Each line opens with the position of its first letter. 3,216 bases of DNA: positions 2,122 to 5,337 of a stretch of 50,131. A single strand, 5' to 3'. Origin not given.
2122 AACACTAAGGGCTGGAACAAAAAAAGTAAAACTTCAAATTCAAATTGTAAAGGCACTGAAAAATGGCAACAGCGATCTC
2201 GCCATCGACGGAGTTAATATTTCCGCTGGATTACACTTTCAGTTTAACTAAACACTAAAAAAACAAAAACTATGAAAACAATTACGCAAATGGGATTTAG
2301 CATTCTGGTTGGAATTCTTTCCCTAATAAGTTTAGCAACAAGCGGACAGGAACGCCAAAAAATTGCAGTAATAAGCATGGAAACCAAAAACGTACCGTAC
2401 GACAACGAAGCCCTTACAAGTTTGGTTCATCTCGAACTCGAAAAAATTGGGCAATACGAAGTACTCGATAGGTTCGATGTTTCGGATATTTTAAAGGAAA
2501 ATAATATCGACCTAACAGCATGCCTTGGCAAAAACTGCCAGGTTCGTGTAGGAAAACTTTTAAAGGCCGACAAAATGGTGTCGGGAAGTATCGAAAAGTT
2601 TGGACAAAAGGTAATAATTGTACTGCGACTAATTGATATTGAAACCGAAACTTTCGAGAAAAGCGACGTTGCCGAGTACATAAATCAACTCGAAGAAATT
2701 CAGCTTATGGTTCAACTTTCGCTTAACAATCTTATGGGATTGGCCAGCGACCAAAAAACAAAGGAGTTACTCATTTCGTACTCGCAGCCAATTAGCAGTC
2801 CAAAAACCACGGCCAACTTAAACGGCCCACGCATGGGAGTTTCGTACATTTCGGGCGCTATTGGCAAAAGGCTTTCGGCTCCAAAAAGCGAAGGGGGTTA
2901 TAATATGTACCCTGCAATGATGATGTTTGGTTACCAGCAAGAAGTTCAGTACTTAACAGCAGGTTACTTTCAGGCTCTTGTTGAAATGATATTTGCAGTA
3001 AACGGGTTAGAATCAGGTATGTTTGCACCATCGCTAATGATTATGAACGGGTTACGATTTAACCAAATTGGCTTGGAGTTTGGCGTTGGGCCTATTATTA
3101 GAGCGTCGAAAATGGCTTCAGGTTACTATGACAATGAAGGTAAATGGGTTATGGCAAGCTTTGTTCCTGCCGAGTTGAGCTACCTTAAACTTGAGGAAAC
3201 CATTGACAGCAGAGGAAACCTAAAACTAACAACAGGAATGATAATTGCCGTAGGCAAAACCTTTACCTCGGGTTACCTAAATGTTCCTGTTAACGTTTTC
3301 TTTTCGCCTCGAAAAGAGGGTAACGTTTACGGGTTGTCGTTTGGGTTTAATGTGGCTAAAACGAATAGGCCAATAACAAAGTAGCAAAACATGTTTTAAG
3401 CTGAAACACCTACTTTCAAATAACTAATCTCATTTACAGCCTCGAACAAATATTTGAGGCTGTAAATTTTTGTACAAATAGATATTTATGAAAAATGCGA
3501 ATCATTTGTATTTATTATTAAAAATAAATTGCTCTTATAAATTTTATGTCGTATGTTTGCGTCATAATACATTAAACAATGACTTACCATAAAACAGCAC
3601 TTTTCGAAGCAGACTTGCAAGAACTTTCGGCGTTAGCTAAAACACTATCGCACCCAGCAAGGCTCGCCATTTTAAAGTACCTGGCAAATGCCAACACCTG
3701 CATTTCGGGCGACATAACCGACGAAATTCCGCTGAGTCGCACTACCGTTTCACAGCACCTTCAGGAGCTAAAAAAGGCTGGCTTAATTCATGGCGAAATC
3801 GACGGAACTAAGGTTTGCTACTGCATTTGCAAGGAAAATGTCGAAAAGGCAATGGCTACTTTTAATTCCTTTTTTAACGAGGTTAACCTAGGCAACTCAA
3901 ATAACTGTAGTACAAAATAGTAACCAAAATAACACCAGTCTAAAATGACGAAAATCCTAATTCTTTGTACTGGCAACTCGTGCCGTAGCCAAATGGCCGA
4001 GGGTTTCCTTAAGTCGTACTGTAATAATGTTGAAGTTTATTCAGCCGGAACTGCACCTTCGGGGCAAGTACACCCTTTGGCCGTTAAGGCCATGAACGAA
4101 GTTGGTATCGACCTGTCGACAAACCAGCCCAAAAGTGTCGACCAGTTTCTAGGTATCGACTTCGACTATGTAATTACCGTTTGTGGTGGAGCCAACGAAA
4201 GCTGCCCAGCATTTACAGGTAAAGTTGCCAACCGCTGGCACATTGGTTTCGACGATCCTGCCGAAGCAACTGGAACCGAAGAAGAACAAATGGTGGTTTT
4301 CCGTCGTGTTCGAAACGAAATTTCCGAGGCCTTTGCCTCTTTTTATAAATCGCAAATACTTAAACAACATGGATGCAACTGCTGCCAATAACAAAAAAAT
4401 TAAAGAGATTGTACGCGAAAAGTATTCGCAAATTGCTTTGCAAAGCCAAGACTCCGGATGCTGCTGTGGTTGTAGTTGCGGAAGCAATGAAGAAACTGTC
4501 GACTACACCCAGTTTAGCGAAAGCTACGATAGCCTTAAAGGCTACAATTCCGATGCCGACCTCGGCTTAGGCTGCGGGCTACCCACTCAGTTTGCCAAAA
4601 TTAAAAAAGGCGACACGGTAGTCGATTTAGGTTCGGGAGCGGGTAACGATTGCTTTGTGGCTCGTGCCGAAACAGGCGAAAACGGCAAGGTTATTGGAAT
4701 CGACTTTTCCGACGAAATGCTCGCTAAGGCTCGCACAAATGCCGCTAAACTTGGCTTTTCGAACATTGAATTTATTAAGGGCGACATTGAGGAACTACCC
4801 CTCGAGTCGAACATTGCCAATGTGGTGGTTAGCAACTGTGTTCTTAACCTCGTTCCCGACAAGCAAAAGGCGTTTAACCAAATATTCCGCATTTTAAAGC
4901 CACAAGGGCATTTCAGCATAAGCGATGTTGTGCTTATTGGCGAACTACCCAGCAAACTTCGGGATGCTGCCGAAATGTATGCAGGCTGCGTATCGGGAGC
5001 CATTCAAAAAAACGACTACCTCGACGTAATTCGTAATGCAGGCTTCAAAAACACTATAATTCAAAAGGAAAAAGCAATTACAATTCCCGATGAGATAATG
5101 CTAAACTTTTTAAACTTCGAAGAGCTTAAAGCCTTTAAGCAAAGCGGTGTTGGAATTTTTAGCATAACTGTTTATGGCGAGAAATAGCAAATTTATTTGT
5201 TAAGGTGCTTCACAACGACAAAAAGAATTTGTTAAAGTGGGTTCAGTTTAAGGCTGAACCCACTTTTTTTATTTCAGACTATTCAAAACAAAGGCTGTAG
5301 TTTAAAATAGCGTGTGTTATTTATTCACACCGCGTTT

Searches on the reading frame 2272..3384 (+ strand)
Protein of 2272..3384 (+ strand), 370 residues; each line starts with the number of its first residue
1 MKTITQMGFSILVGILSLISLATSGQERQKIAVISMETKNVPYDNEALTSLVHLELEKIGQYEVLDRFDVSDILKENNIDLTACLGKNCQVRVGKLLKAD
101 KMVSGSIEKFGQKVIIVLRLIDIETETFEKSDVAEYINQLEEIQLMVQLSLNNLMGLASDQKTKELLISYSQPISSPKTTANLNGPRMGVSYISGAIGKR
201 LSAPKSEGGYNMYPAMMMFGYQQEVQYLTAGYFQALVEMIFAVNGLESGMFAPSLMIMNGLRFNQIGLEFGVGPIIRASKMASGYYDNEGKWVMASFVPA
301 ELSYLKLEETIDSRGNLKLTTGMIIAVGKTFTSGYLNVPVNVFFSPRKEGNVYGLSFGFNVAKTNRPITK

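Call 14: search_protein_families(library=pfam, proteins=[window:2272-3384:+])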
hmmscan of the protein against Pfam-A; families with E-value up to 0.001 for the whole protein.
window:2272-3384:+ (370 aa): 2 families
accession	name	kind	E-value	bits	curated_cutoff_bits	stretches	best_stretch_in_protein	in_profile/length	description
PF03783.19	CsgG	-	6.1e-05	22.9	20.8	1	47-114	39-105/210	Curli production assembly/transport component CsgG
PF11684.13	DUF3280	-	0.00065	20.4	30.1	0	48-131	32-113/138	Protein of unknown function (DUF2380)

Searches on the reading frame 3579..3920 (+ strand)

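Call 14: search_protein_families(library=pfam, proteins=[window:3579-3920:+])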
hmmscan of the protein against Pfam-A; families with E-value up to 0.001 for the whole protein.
window:3579-3920:+ (113 aa): 8 families
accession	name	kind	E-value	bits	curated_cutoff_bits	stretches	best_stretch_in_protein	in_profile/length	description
PF12840.13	HTH_20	-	9.5e-12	45.2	27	1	23-72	1-50/51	Helix-turn-helix domain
PF01022.26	HTH_5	-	1.5e-11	44.4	22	1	25-70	1-45/47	Bacterial regulatory protein, arsR family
PF12802.13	MarR_2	-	8.3e-07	29.5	27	1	26-72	5-52/61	MarR family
PF13412.12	HTH_24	-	4.4e-05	23.4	21.9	1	28-70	5-47/48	Winged helix-turn-helix DNA-binding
PF13601.12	HTH_34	-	0.00016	22.2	27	1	28-74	2-48/80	Winged helix DNA-binding domain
PF08279.18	HTH_11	-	0.00024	21.4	25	1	28-69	2-45/55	HTH domain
PF01047.28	MarR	-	0.00054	20.2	24.6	0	27-71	4-48/59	MarR family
PF13545.12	HTH_Crp_2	-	0.00088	19.6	27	0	45-73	27-54/70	Crp-like helix-turn-helix domain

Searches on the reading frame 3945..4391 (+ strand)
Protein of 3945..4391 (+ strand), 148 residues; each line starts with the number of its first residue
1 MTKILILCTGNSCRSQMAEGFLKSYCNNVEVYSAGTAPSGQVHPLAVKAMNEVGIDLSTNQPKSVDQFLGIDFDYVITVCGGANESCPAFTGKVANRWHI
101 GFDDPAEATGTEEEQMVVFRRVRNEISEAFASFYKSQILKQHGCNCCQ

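Call 14: search_protein_families(library=pfam, proteins=[window:3945-4391:+])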
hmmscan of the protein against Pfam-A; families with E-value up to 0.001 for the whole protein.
window:3945-4391:+ (148 aa): 1 family
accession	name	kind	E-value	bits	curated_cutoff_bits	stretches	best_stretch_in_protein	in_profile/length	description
PF01451.26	LMWPc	-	7.2e-21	75.3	23.2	1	4-132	1-142/144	Low molecular weight phosphotyrosine protein phosphatase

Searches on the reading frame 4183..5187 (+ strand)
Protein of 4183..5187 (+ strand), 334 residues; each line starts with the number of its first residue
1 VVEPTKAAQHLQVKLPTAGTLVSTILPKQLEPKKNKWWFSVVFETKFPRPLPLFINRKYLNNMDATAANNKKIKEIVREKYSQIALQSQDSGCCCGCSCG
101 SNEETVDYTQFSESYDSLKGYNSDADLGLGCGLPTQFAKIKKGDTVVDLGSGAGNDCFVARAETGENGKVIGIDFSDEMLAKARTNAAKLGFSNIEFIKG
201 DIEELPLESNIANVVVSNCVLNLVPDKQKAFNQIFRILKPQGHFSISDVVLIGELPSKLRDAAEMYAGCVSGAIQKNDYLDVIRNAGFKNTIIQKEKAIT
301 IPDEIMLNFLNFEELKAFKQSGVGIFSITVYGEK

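Call 14: search_protein_families(library=pfam, proteins=[window:4183-5187:+])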
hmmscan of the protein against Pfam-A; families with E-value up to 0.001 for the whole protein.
window:4183-5187:+ (334 aa): 15 families
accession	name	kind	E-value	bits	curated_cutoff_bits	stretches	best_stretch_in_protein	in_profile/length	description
PF13847.12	Methyltransf_31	-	3e-43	147.4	27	1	140-287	1-145/145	Methyltransferase domain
PF13649.12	Methyltransf_25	-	1.1e-21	77.8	27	1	146-242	1-97/97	Methyltransferase domain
PF08241.18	Methyltransf_11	-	4.2e-21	75.8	21.2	1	147-245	1-94/95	Methyltransferase domain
PF01209.24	Ubie_methyltran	-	8e-19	68.3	20.1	1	139-248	44-153/233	ubiE/COQ5 methyltransferase family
PF08242.18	Methyltransf_12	-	1.9e-14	54.6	30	1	147-244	1-98/98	Methyltransferase domain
PF13489.12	Methyltransf_23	-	9.9e-13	48.6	27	1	134-249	14-119/164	Methyltransferase domain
PF01135.25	PCMT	-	1.6e-08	35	20.3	1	135-201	66-132/210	Protein-L-isoaspartate(D-aspartate) O-methyltransferase (PCMT)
PF13679.12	Methyltransf_32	-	6.2e-07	29.9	27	1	140-207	23-94/143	Methyltransferase domain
PF01728.25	FtsJ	-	2.8e-06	27.8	24.1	1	137-225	16-105/181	FtsJ-like methyltransferase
PF06325.19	PrmA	-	8.5e-05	22.6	22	1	140-249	159-261/296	Ribosomal protein L11 methyltransferase (PrmA)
PF24675.1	NpmA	-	0.00014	21.7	60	1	143-208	24-92/214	16S rRNA (adenine(1408)-N(1))-methyltransferase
PF01170.24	UPF0020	-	0.00026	21.2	22.3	1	163-218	72-128/197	RMKL-like, methyltransferase domain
PF05175.20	MTS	-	0.00039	20.5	23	1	141-218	30-105/170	Methyltransferase small domain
PF02353.26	CMAS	-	0.00046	20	27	1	138-247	58-165/273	Mycolic acid cyclopropane synthetase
PF02390.23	Methyltransf_4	-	0.00059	19.8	24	0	145-212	4-69/173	Putative methyltransferase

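Call 60: find_encoding_contigs(protein=window:4369-5187:+, flank=2000, max_places=10)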
Protein window:4369-5187:+ (272 aa): 6 contigs read that carry it; 5 places shown.
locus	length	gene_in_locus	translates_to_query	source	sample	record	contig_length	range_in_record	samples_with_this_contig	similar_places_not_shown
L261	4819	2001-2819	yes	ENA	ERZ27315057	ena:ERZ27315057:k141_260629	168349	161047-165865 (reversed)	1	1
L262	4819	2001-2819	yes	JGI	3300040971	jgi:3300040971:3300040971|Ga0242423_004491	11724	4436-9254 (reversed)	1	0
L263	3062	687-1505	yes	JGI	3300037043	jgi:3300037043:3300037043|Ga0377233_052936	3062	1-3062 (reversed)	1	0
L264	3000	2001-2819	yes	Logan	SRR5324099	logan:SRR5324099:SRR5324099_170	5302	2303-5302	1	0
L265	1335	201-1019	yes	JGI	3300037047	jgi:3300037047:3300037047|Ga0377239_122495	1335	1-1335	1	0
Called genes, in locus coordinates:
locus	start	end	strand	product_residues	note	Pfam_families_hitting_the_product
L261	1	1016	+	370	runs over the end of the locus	PF03783:CsgG (faint)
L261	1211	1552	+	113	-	PF01022:HTH_5, PF12802:MarR_2 (weak), PF12840:HTH_20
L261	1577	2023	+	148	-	PF01451:LMWPc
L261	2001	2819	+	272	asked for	PF01135:PCMT, PF13489:Methyltransf_23, PF01209:Ubie_methyltran, PF01728:FtsJ (weak), PF08241:Methyltransf_11, PF08242:Methyltransf_12, PF13649:Methyltransf_25, PF13847:Methyltransf_31, +1 more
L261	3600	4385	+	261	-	PF02592:Vut_1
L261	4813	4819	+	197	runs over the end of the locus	-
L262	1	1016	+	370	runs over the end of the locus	PF03783:CsgG (faint)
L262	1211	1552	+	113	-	PF01022:HTH_5, PF12802:MarR_2 (weak), PF12840:HTH_20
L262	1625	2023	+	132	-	PF01451:LMWPc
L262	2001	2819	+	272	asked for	PF01135:PCMT, PF13489:Methyltransf_23, PF01209:Ubie_methyltran, PF01728:FtsJ (weak), PF08241:Methyltransf_11, PF08242:Methyltransf_12, PF13649:Methyltransf_25, PF13847:Methyltransf_31, +1 more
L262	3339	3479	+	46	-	-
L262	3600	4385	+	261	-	PF02592:Vut_1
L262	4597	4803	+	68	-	-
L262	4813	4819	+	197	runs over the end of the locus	-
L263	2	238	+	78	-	?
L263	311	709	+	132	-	PF01451:LMWPc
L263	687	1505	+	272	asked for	PF01135:PCMT, PF13489:Methyltransf_23, PF01209:Ubie_methyltran, PF01728:FtsJ (weak), PF08241:Methyltransf_11, PF08242:Methyltransf_12, PF13649:Methyltransf_25, PF13847:Methyltransf_31, +1 more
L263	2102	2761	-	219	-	PF00072:Response_reg, PF00196:GerE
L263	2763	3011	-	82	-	PF02518:HATPase_c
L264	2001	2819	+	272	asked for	PF01135:PCMT, PF13489:Methyltransf_23, PF01209:Ubie_methyltran, PF01728:FtsJ (weak), PF08241:Methyltransf_11, PF08242:Methyltransf_12, PF13649:Methyltransf_25, PF13847:Methyltransf_31, +1 more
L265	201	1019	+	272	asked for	PF01135:PCMT, PF13489:Methyltransf_23, PF01209:Ubie_methyltran, PF01728:FtsJ (weak), PF08241:Methyltransf_11, PF08242:Methyltransf_12, PF13649:Methyltransf_25, PF13847:Methyltransf_31, +1 more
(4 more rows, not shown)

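Call 63: find_homologous_proteins(query=L263:2102-2761:-, max_evalue=1e-60)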
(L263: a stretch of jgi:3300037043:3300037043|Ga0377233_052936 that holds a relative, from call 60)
Query L263:2102-2761:- (219 aa): 1198 proteins with E <= 1e-60 among 4399 candidates; the best 120 are listed.
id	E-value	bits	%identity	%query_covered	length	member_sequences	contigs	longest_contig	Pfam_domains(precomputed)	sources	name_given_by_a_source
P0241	1.1e-132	458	100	100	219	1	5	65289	PF00196.26,PF00072.31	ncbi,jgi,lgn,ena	jgi:DNA-binding NarL/FixJ family response regulator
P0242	8.6e-130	448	98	100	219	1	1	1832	PF00196.26,PF00072.31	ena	-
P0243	1.6e-127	441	95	100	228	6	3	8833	PF00196.26,PF00072.31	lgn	-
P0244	8.2e-107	373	82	100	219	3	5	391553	PF00196.26,PF08281.19,PF00072.31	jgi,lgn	jgi:DNA-binding NarL/FixJ family response regulator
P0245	2.6e-103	362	80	100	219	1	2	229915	PF00196.26,PF08281.19,PF00072.31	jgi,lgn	jgi:DNA-binding NarL/FixJ family response regulator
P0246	1.9e-97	342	73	100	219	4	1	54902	PF00196.26,PF08281.19,PF00072.31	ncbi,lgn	-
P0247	4.2e-97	341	73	100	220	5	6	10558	PF00196.26,PF08281.19,PF00072.31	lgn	-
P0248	3.8e-95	335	74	99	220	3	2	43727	PF00196.26,PF08281.19,PF00072.31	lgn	-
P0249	1.2e-94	333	72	100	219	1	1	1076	PF00196.26,PF08281.19,PF00072.31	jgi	jgi:DNA-binding NarL/FixJ family response regulator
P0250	1.3e-94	333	73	100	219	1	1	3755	PF00196.26,PF08281.19,PF00072.31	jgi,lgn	-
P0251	3.4e-94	332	73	99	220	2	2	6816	PF00196.26,PF08281.19,PF00072.31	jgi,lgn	jgi:DNA-binding NarL/FixJ family response regulator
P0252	5.2e-94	331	72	100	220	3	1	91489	PF00196.26,PF08281.19,PF00072.31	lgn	-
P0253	2.5e-93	329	73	100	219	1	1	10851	PF00196.26,PF00072.31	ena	-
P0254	3.0e-93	329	71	100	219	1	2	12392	PF00196.26,PF00072.31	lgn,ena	-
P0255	3.7e-93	329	70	100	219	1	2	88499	PF00196.26,PF08281.19,PF00072.31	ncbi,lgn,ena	-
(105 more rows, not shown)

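Call 64: find_encoding_contigs(protein=P0241, flank=3500, max_places=8)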
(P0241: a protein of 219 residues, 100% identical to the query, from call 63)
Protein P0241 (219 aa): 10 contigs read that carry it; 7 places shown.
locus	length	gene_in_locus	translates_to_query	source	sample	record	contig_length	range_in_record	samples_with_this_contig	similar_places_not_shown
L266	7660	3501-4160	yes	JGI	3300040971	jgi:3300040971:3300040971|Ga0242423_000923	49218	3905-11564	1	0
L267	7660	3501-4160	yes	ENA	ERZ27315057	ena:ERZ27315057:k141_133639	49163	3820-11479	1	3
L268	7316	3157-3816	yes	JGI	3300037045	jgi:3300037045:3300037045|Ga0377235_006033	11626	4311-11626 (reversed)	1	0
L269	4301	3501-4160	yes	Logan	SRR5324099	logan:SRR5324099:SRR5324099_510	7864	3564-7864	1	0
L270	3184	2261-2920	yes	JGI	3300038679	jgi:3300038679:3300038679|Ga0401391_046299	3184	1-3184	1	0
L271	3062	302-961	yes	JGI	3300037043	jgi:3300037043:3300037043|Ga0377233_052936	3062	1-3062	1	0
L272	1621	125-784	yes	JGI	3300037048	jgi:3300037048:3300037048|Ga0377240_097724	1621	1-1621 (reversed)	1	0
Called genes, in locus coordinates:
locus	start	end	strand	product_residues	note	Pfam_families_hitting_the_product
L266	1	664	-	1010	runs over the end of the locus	PF21760:SecD_1st, PF22599:SecDF_P1_head, PF02355:SecD_SecF_C, PF00873:ACR_tran (weak), PF07549:Sec_GG, PF00873:ACR_tran (weak), PF02355:SecD_SecF_C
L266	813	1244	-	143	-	PF13650:Asp_protease_2 (weak)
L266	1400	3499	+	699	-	PF02743:dCache_1 (weak), PF00672:HAMP, PF13426:PAS_9, PF07730:HisKA_3, PF02518:HATPase_c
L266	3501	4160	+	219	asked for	PF00072:Response_reg, PF00196:GerE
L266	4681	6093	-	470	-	PF00578:AhpC-TSA, PF08534:Redoxin, PF13098:Thioredoxin_2 (weak), PF13905:Thioredoxin_8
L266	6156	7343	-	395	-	PF13173:AAA_14, PF13635:DUF4143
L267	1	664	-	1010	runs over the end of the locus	PF21760:SecD_1st, PF22599:SecDF_P1_head, PF02355:SecD_SecF_C, PF00873:ACR_tran (weak), PF07549:Sec_GG, PF00873:ACR_tran (weak), PF02355:SecD_SecF_C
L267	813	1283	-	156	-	PF13650:Asp_protease_2 (weak)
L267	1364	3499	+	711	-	PF02743:dCache_1 (weak), PF00672:HAMP, PF13426:PAS_9, PF07730:HisKA_3, PF02518:HATPase_c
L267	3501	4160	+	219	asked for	PF00072:Response_reg, PF00196:GerE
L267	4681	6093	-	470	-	PF00578:AhpC-TSA, PF08534:Redoxin, PF13098:Thioredoxin_2 (weak), PF13905:Thioredoxin_8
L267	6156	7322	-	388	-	PF13173:AAA_14, PF13635:DUF4143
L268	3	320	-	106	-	?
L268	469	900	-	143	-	PF13650:Asp_protease_2 (weak)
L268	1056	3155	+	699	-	PF02743:dCache_1 (weak), PF00672:HAMP, PF13426:PAS_9, PF07730:HisKA_3, PF02518:HATPase_c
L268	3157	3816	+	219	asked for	PF00072:Response_reg, PF00196:GerE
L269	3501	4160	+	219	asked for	PF00072:Response_reg, PF00196:GerE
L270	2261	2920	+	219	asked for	PF00072:Response_reg, PF00196:GerE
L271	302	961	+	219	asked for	PF00072:Response_reg, PF00196:GerE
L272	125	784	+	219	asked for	PF00072:Response_reg, PF00196:GerE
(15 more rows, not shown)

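Call 66: find_encoding_contigs(protein=P0243, flank=2500, max_places=4)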
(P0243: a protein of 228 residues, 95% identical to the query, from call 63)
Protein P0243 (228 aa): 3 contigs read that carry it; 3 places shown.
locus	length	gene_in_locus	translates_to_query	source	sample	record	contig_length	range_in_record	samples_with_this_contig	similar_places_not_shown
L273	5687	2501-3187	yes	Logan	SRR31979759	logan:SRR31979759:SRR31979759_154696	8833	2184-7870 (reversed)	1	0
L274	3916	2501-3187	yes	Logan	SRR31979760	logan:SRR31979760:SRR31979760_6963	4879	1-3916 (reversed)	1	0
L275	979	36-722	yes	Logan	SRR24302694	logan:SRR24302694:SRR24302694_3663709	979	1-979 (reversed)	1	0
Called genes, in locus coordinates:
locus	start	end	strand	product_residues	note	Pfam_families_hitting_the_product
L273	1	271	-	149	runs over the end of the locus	PF13650:Asp_protease_2 (weak)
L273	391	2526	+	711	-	PF02743:dCache_1, PF00672:HAMP, PF13426:PAS_9, PF07730:HisKA_3, PF02518:HATPase_c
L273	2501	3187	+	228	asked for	PF00072:Response_reg, PF00196:GerE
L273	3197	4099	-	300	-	PF00535:Glycos_transf_2, PF10111:Glyco_tranf_2_2 (weak)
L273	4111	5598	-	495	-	PF02646:RmuC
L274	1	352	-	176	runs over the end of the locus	PF13650:Asp_protease_2 (weak)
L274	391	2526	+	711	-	PF02743:dCache_1, PF00672:HAMP, PF13426:PAS_9, PF07730:HisKA_3, PF02518:HATPase_c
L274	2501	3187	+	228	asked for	PF00072:Response_reg, PF00196:GerE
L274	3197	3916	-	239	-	?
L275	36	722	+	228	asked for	PF00072:Response_reg, PF00196:GerE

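Call 67: find_encoding_contigs(protein=P0244, flank=2500, max_places=4)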
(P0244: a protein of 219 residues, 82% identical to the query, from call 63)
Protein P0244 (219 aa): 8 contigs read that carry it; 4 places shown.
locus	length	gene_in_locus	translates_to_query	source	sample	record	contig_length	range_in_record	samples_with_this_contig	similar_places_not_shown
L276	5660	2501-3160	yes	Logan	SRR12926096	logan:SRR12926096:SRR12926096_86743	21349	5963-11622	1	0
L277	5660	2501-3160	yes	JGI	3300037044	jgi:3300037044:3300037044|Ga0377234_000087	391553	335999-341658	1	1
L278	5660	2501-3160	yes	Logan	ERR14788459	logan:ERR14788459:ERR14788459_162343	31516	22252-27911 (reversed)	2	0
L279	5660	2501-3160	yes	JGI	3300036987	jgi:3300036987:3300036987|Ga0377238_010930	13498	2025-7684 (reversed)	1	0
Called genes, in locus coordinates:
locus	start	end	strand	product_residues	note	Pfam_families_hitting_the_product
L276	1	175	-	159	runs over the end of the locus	PF00077:RVP (weak), PF13650:Asp_protease_2, PF13975:gag-asp_proteas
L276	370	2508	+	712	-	PF00672:HAMP, PF13426:PAS_9, PF07730:HisKA_3, PF02518:HATPase_c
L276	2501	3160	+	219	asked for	PF00072:Response_reg, PF08281:Sigma70_r4_2 (weak), PF00196:GerE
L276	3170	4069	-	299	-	PF00535:Glycos_transf_2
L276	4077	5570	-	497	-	PF02646:RmuC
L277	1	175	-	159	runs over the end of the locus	PF00077:RVP (weak), PF13650:Asp_protease_2, PF13975:gag-asp_proteas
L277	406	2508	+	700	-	PF00672:HAMP, PF13426:PAS_9, PF07730:HisKA_3, PF02518:HATPase_c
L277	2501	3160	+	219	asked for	PF00072:Response_reg, PF08281:Sigma70_r4_2 (weak), PF00196:GerE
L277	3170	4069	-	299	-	PF00535:Glycos_transf_2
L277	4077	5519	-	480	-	PF02646:RmuC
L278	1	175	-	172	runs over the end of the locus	PF00077:RVP (weak), PF13650:Asp_protease_2, PF13975:gag-asp_proteas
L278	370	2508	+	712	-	PF00672:HAMP, PF13426:PAS_9, PF07730:HisKA_3, PF02518:HATPase_c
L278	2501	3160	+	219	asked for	PF00072:Response_reg, PF08281:Sigma70_r4_2 (weak), PF00196:GerE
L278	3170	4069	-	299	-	PF00535:Glycos_transf_2, PF10111:Glyco_tranf_2_2 (faint)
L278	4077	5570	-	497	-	PF02646:RmuC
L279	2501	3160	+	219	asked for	PF00072:Response_reg, PF08281:Sigma70_r4_2 (weak), PF00196:GerE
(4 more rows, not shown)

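Call 78: find_encoding_contigs(protein=P0242, flank=2500, max_places=4)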
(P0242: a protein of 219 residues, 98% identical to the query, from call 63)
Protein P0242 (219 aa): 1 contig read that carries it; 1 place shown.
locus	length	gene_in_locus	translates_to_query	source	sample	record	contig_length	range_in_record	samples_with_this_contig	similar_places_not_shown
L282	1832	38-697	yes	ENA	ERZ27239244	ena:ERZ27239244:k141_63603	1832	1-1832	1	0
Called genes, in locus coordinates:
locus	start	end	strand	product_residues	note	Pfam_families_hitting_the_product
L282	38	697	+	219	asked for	PF00072:Response_reg, PF00196:GerE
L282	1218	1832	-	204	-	?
